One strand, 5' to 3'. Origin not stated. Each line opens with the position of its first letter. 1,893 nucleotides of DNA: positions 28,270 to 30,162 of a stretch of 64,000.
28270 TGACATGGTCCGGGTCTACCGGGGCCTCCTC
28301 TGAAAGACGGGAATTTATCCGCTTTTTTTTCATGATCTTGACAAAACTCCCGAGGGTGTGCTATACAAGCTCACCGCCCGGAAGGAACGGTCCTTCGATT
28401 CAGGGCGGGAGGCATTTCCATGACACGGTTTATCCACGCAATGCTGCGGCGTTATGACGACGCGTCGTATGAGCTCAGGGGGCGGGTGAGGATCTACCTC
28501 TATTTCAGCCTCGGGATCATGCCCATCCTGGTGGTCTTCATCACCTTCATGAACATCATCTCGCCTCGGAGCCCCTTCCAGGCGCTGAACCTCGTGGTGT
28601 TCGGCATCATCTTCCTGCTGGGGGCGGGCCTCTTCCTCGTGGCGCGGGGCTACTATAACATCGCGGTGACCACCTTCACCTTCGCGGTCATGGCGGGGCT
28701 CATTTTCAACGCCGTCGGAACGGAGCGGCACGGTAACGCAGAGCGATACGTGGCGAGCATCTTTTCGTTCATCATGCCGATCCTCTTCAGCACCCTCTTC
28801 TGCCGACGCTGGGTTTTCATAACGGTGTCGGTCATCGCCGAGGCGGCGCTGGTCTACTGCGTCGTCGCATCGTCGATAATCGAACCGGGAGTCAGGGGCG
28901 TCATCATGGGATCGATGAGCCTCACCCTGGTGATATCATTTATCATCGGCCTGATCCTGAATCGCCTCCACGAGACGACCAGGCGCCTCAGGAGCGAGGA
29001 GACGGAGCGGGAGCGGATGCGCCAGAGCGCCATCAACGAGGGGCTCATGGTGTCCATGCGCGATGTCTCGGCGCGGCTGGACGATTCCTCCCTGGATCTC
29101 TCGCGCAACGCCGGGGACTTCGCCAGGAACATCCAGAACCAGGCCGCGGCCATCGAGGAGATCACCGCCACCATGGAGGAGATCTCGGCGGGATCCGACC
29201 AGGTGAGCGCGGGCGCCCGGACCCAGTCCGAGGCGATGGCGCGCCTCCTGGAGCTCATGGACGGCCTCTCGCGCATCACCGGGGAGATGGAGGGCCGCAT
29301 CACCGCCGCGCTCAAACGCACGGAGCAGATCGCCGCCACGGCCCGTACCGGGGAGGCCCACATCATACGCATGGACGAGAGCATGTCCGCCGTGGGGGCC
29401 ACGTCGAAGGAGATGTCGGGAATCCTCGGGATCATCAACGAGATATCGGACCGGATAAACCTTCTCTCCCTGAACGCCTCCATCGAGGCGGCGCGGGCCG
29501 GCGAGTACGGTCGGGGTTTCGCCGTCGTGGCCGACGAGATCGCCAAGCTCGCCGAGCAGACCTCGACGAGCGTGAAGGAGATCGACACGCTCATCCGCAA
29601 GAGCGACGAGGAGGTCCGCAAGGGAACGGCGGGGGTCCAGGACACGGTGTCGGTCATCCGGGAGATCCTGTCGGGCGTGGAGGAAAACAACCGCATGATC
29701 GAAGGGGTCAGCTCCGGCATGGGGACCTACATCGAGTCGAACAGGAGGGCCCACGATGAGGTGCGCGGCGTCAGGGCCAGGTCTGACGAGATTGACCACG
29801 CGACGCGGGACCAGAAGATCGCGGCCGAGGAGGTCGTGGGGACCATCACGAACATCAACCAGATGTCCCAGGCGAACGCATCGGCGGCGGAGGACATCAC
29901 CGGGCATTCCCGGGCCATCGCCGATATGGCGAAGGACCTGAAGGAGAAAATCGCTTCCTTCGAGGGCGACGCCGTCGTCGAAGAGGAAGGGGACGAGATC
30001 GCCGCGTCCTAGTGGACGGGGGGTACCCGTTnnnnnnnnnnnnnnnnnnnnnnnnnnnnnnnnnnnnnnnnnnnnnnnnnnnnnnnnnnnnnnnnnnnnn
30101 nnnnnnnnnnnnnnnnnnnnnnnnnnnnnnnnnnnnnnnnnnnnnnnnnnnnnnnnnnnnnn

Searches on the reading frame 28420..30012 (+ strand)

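Call 34: search_protein_families(library=pfam, proteins=[window:28420-30012:+], max_evalue=0.00001)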
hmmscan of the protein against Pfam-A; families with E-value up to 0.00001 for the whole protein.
window:28420-30012:+ (530 aa): 1 family
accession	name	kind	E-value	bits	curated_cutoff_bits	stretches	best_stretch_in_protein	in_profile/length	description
PF00015.26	MCPsignal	-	5.5e-32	111.4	34.6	1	303-458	6-154/172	Methyl-accepting chemotaxis protein (MCP) signalling domain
